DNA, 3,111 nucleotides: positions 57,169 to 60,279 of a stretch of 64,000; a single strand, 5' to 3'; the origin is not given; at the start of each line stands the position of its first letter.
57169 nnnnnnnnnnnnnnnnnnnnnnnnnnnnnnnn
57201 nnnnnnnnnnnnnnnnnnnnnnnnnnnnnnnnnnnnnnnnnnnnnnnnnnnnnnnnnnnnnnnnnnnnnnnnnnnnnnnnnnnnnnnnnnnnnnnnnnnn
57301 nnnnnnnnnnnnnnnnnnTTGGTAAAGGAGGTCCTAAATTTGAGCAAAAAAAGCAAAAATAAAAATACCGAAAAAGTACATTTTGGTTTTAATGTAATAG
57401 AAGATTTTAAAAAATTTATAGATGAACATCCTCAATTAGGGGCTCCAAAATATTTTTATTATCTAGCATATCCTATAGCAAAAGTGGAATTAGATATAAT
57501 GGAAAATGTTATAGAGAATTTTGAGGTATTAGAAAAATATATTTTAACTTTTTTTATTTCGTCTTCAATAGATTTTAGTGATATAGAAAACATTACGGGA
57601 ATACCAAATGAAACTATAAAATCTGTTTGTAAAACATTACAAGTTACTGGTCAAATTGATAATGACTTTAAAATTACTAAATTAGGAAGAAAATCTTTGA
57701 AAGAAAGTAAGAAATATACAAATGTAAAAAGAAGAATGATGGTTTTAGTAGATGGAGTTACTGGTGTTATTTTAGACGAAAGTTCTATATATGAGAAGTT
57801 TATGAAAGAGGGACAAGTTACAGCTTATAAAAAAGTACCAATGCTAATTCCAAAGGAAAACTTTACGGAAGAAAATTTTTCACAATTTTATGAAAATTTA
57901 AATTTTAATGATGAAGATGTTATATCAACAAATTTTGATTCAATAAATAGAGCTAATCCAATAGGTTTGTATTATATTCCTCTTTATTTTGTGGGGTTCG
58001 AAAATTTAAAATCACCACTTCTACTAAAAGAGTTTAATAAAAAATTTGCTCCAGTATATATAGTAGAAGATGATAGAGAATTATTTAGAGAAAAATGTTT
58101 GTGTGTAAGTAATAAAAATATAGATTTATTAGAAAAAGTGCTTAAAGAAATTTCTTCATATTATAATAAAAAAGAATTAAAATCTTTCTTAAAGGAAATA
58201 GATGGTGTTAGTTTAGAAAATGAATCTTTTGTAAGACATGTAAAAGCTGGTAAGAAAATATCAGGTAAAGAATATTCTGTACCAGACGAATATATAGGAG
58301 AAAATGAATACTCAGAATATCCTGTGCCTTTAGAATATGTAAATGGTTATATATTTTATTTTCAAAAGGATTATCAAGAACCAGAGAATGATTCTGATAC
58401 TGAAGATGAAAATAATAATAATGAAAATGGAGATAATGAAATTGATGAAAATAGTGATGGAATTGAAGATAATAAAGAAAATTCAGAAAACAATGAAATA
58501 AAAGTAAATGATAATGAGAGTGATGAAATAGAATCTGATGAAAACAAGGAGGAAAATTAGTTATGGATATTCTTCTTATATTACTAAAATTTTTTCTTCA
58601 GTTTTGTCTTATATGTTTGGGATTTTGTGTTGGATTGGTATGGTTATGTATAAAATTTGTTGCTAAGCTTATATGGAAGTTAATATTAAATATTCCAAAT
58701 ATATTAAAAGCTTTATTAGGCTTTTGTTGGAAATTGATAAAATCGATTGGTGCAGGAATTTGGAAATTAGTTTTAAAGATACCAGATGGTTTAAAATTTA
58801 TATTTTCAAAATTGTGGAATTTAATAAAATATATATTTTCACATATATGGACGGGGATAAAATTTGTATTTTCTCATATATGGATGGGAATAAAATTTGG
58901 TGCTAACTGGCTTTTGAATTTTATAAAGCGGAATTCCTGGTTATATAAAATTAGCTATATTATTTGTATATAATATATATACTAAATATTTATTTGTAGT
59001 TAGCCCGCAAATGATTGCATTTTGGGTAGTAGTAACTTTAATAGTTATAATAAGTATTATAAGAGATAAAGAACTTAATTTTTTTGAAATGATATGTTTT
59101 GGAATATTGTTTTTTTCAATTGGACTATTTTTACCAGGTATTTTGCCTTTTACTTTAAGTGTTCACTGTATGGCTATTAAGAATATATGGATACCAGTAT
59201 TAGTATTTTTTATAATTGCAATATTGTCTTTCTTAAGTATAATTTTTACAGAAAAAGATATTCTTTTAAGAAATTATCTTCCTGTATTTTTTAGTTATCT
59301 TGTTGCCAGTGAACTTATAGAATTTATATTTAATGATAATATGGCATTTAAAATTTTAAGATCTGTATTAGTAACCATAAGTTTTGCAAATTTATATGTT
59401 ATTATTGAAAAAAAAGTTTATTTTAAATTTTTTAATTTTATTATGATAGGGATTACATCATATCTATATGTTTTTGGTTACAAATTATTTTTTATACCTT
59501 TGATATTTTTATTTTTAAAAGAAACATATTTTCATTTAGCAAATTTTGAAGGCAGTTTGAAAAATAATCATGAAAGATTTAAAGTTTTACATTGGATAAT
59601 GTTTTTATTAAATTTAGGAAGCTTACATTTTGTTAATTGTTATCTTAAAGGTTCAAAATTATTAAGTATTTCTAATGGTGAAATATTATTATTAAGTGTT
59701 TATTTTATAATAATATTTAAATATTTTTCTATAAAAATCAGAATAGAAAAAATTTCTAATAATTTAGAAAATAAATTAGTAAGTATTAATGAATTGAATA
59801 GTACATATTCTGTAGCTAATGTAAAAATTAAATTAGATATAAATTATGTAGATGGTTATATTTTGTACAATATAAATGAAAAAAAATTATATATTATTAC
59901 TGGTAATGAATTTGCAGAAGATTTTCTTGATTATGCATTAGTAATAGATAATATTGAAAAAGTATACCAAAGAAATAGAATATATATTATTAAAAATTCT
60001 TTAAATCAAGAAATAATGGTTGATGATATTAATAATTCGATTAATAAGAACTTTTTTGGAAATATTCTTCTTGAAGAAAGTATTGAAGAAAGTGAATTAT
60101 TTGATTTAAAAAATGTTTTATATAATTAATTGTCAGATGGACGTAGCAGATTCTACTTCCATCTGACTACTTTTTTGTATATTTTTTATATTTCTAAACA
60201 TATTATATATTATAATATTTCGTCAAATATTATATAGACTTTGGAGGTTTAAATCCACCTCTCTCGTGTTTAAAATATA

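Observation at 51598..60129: Terminator-insulated six-gene operon: pseudokinase, Hanks kinase, Upf1-like SF1 helicase, wHTH/acidic protein and two membrane proteins. Candidate undescribed defence/conflict system.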

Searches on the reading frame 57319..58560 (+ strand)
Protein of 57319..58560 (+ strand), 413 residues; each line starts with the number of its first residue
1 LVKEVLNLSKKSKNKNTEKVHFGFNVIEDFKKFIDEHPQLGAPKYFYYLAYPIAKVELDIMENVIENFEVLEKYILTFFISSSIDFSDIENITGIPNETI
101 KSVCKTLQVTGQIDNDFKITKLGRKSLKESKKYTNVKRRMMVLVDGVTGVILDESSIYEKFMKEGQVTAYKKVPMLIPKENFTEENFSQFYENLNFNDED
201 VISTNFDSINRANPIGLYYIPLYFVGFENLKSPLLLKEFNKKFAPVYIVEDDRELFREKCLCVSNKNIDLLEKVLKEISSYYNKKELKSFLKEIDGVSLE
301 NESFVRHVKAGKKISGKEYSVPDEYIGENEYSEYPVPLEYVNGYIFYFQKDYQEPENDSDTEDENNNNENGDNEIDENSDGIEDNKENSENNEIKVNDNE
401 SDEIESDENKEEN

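Call 3: search_protein_families(library=pfam, proteins=[window:57319-58560:+], max_evalue=0.1)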
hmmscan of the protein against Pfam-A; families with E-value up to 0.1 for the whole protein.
window:57319-58560:+ (413 aa): 1 family
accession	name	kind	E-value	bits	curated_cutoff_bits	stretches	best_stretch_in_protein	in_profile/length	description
PF24409.1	wHTH-PRTase_assc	-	5.5e-05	23.6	27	1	78-141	5-66/83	wHTH-PRTase associated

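Call 4: search_protein_families(library=padloc, proteins=[window:57319-58560:+], max_evalue=0.1)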
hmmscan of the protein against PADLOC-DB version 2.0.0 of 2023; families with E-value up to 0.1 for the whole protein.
window:57319-58560:+ (413 aa): 2 families
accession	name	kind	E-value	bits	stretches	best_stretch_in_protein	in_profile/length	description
PDLC03922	MkoB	-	1.9e-12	45.3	1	46-226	5-203/610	-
PDLC02933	PRTase_III-A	-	0.0002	19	1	75-134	289-345/368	-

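Call 6: search_protein_families(library=ncbifam, proteins=[window:57319-58560:+], max_evalue=0.1)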
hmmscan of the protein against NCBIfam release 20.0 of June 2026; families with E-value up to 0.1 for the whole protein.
window:57319-58560:+ (413 aa): 0 families

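Call 11: find_homologous_proteins(query=window:57319-58560:+, max_evalue=0.001)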
Query window:57319-58560:+ (413 aa): 1 proteins with E <= 0.001 among 6970 candidates.
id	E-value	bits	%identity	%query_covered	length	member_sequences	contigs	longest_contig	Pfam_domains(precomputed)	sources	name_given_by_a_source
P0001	8.3e-258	873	100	98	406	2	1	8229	-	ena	-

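Call 22: find_homologous_proteins(query=A1, max_evalue=0.001)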
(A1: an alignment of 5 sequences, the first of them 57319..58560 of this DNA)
Query A1 (5 sequences) (413 aa, profile of the alignment): 2 proteins with E <= 0.001 among 8000 candidates.
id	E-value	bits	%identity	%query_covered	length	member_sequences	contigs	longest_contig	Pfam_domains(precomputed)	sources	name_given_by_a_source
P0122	1.4e-163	563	29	33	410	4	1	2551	-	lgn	-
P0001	1.0e-146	508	100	98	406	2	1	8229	-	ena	-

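Call 29: search_protein_representatives(protein=window:57319-58560:+)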
Query: 413 residues. Proteins with E-value up to 0.001 (for the whole library): 89; up to 1e-10: 8; up to 1e-30: 1. The best 89 are listed.
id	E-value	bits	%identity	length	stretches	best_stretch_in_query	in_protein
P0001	2.6e-258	873.3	100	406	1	8-413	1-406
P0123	5.0e-27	111.8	31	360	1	19-296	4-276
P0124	6.3e-13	65.4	28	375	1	38-237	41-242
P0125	1.9e-12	63.9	29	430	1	28-302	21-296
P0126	8.1e-12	61.8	27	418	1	17-185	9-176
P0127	2.0e-11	60.5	28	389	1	32-238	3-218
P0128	2.8e-11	60.0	30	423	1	41-245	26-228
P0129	5.0e-11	59.2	28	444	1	29-240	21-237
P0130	2.1e-10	57.1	26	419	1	28-237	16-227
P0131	3.1e-10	56.6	25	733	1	24-272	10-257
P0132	5.5e-10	55.8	29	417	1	30-298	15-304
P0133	6.2e-10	55.6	32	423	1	39-243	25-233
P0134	1.3e-09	54.5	26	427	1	44-223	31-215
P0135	2.3e-09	53.7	28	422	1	44-244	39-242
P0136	2.5e-09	53.6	28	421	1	13-237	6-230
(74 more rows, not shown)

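Call 33: search_protein_families(library=pfam, alignment_id=A3, max_evalue=0.01)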
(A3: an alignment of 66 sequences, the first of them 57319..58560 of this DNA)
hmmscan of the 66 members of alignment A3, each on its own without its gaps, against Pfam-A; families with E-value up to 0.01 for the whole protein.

A. member 1, window:57319-58560:+ (413 aa): 1 family
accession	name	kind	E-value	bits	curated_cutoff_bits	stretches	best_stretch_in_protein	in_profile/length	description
PF24409.1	wHTH-PRTase_assc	-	5.5e-05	23.6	27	1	78-141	5-66/83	wHTH-PRTase associated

B. families by the number of members that match (of 66 scanned): 10 families
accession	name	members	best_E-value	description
PF24409.1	wHTH-PRTase_assc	56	9.2e-10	wHTH-PRTase associated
PF14394.12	DUF4423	2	0.0023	Domain of unknown function (DUF4423)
PF13545.12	HTH_Crp_2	1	0.0002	Crp-like helix-turn-helix domain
PF04545.22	Sigma70_r4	1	0.00048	Sigma-70, region 4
PF07459.16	CTX_RstB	1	0.0018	CTX phage RstB protein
PF10078.15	DUF2316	1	0.0018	Uncharacterized protein conserved in bacteria (DUF2316)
PF21435.3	Gln_amidase_like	1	0.0036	Shigella glutamine deamidase OspI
PF10318.15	7TM_GPCR_Srh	1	0.007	Serpentine type 7TM GPCR chemoreceptor Srh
PF08784.17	RPA_C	1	0.0071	Replication protein A C terminal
PF04492.19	Phage_rep_O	1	0.0079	Bacteriophage replication protein O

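Call 34: search_protein_families(library=padloc, alignment_id=A3, max_evalue=0.001)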
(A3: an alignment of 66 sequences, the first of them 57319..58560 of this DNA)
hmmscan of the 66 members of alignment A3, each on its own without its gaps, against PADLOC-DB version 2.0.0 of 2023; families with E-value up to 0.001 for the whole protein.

A. member 1, window:57319-58560:+ (413 aa): 2 families
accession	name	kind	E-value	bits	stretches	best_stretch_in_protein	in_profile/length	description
PDLC03922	MkoB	-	1.9e-12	45.3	1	46-226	5-203/610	-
PDLC02933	PRTase_III-A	-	0.0002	19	1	75-134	289-345/368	-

B. families by the number of members that match (of 66 scanned): 8 families
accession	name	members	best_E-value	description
PDLC03922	MkoB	65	9.1e-14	-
PDLC02933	PRTase_III-A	29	2.1e-07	-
PDLC03923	MkoB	11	3.6e-10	-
PDLC01848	CARF3--CARF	5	5.5e-05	-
PDLC01434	CasR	2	9e-05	"CAS-I,CAS-II,CAS-III,CAS-IV,CAS-V,CAS-VI; associated_signaling"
PDLC02934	PRTase_III-A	1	8.1e-05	-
PDLC01268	CasR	1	0.00027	"CAS-I,CAS-II,CAS-III,CAS-IV,CAS-V,CAS-VI; associated_signaling"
PDLC01044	Csa3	1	0.00079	Type I-A associated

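Call 38: predict_structure(alignment_id=A3)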
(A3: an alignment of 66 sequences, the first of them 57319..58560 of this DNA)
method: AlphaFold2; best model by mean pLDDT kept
length: 413 residues; sequences in the alignment: 66
mean_pLDDT: 74.4   pTM: 0.69
mean pLDDT of the five models: 74.4, 73.4, 72.7, 72.1, 71.5
residues with pLDDT >= 90: 167; 70-90: 82; 50-70: 76; < 50: 88
segments of 3 or more residues with pLDDT < 50: 1-12, 17-21, 301-320, 365-413
pLDDT, mean of each block of 10 residues (from residue 1): 45 49 75 93 91 93 95 97 92 98 98 97 97 96 92 73 57 84 83 61 79 92 93 92 92 89 89 88 76 63 38 40 55 62 74 56 49 46 41 39 42 39
secondary structure, 60 per line:
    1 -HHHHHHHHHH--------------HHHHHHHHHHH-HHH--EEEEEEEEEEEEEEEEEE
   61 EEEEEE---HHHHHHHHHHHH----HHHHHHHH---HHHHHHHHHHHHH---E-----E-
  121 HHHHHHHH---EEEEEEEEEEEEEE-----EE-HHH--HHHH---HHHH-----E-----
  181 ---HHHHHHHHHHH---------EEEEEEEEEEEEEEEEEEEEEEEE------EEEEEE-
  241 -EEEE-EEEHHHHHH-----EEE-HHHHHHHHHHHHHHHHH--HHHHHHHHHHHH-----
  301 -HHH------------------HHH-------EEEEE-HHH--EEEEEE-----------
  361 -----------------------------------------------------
elements in order: H2-11 H26-36 E43-66 H70-81 H86-93 H97-109 H121-128 E132-145 H159-162 H166-169 H184-194 E204-227 E234-239 E242-245 E247-249 H250-255 E261-263 H265-281 H284-295 E333-337 E344-349

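Call 41: fold_search(model_id=the predicted structure, library=pdb)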
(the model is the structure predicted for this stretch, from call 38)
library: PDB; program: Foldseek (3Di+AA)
matches with E <= 10: 478; with E <= 0.001: 0
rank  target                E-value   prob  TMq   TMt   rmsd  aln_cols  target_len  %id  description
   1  5ltj                  1.3e-01  1.00  0.13  0.08   2.0        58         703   19  Crystal structure of the Prp43-ADP-BeF3 complex (in orthorhombic space group) (released 2017-01-25)
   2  9zdw_PA               1.6e-01  0.03  0.08  0.06  21.5       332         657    9  Pseudomonas phage DEV delta-gp53 mutant neck and tail (portal, head-to-tail and tail tube proteins) (released 2026-01-21)
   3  9lbz_I                2.0e-01  0.04  0.10  0.07  20.5       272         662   10  unique-vertex of mature phage N4 (released 2025-04-16)
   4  6qid                  2.7e-01  0.99  0.13  0.08   2.0        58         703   19  Crystal structure of DEAH-box ATPase Prp43-S387A (released 2019-03-06)
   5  5hso_C                2.9e-01  1.00  0.14  0.45   2.1        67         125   16  Crystal structure of MYCOBACTERIUM TUBERCULOSIS MARR FAMILY PROTEIN Rv2887 complex with DNA (released 2017-02-01)
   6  5x80_C                3.2e-01  1.00  0.14  0.45   1.7        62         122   16  CRYSTAL STRUCTURE OF MYCOBACTERIUM TUBERCULOSIS MARR FAMILY PROTEIN RV2887 COMPLEX WITH SALICYLIC ACID (released 2017-08-09)
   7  9lbz_A                3.4e-01  0.04  0.11  0.08  18.6       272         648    8  unique-vertex of mature phage N4 (released 2025-04-16)
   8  7mqj                  3.9e-01  0.99  0.14  0.08   2.0        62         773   19  Dhr1 Helicase Core (released 2021-09-22)
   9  5x80_D                3.9e-01  0.99  0.14  0.44   2.1        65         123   15  CRYSTAL STRUCTURE OF MYCOBACTERIUM TUBERCULOSIS MARR FAMILY PROTEIN RV2887 COMPLEX WITH SALICYLIC ACID (released 2017-08-09)
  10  6pco_B                3.9e-01  0.96  0.12  0.35   3.6        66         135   15  Mechanism for regulation of DNA binding of Bordetella bronchiseptica BpsR by 6-hydroxynicotinic acid (released 2019-11-06)
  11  4wul_A                4.1e-01  0.98  0.11  0.63   1.9        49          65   18  Crystal structure of E. faecalis DNA binding domain LiaRD191N complexed with 26bp DNA (released 2015-05-06)
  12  2ev5_B                4.1e-01  0.98  0.14  0.40   2.2        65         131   17  Bacillus subtilis manganese transport regulator (MNTR) bound to calcium (released 2006-03-07)
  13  3tgn_A                4.3e-01  0.99  0.14  0.40   1.6        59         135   19  Crystal Structure of the zinc-dependent MarR Family Transcriptional Regulator AdcR in the Zn(II)-bound State (released 2011-11-30)
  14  7trv_B                4.6e-01  0.92  0.13  0.53   3.1        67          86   16  Crystal Structure of the DNA-Binding Domain of the LysR family Transcriptional Regulator YfbA from Yersinia pestis (released 2022-02-09)
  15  5hso_A                4.9e-01  0.99  0.15  0.47   1.6        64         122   16  Crystal structure of MYCOBACTERIUM TUBERCULOSIS MARR FAMILY PROTEIN Rv2887 complex with DNA (released 2017-02-01)
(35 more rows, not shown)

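Call 46: search_protein_families(library=phrogs, proteins=[window:57319-58560:+], max_evalue=0.01)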
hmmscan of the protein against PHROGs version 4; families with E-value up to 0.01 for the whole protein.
window:57319-58560:+ (413 aa): 0 families

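Call 47: find_related_loci(query=window:57319-58560:+, collection=metagenome_contigs, flank=10000)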
Query window:57319-58560:+ (413 aa) in metagenome_contigs; peptide patterns used: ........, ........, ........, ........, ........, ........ (x = any residue, [..] = any of these).
360 stretches matched a pattern, but none encodes a relative of the query by tblastn (E <= 1e-3).

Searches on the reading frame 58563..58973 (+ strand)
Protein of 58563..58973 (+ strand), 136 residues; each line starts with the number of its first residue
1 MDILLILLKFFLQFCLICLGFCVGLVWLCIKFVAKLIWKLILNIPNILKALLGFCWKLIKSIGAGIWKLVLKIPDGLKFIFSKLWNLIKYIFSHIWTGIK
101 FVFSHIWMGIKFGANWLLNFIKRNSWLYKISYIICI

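Call 3: search_protein_families(library=pfam, proteins=[window:58563-58973:+], max_evalue=0.1)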
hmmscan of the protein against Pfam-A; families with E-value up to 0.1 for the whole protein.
window:58563-58973:+ (136 aa): 0 families

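Call 4: search_protein_families(library=padloc, proteins=[window:58563-58973:+], max_evalue=0.1)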
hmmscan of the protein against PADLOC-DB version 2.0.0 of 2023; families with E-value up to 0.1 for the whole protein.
window:58563-58973:+ (136 aa): 0 families

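Call 6: search_protein_families(library=ncbifam, proteins=[window:58563-58973:+], max_evalue=0.1)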
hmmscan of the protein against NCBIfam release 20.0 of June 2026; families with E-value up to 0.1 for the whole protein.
window:58563-58973:+ (136 aa): 0 families

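Call 46: search_protein_families(library=phrogs, proteins=[window:58563-58973:+], max_evalue=0.01)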
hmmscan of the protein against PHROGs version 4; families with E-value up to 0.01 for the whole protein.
window:58563-58973:+ (136 aa): 5 families
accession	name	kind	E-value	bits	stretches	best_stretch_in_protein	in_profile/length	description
phrog_4200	-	tail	7.1e-06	25.8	1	39-124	487-560/732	tail length tape measure protein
phrog_58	-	tail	7.1e-06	25.6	1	27-121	695-801/1544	tail length tape measure protein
phrog_1272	-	tail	7.6e-05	21.6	1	40-122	848-938/1606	tail length tape measure protein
phrog_17020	-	unknown function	0.00046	20.5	1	12-122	29-131/353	-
phrog_1204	-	tail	0.0019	17.1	1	30-96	924-988/1483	tail protein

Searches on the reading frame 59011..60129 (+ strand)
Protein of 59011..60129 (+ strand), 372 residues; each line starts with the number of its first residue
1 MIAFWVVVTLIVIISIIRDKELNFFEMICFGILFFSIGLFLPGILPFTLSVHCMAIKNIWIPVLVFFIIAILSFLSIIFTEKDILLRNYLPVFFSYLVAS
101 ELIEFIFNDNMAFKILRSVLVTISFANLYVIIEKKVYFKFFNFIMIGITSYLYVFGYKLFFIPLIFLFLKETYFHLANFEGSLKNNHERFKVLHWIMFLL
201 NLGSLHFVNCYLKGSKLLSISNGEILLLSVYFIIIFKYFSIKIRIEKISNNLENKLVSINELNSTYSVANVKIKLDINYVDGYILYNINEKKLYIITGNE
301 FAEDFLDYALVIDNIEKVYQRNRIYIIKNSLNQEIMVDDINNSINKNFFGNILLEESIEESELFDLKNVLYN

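Call 3: search_protein_families(library=pfam, proteins=[window:59011-60129:+], max_evalue=0.1)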
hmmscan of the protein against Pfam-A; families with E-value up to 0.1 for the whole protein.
window:59011-60129:+ (372 aa): 0 families

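Call 4: search_protein_families(library=padloc, proteins=[window:59011-60129:+], max_evalue=0.1)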
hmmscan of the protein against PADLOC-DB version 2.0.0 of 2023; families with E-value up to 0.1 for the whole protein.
window:59011-60129:+ (372 aa): 0 families

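Call 6: search_protein_families(library=ncbifam, proteins=[window:59011-60129:+], max_evalue=0.1)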
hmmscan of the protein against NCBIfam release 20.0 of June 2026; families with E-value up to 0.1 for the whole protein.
window:59011-60129:+ (372 aa): 0 families

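Call 45: find_related_loci(query=window:59011-60129:+, collection=metagenome_contigs, flank=10000)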
Query window:59011-60129:+ (372 aa) in metagenome_contigs; peptide patterns used: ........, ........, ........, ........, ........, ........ (x = any residue, [..] = any of these).
144 stretches matched a pattern, but none encodes a relative of the query by tblastn (E <= 1e-3).

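Call 46: search_protein_families(library=phrogs, proteins=[window:59011-60129:+], max_evalue=0.01)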
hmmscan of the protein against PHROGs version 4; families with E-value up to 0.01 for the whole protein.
window:59011-60129:+ (372 aa): 0 families
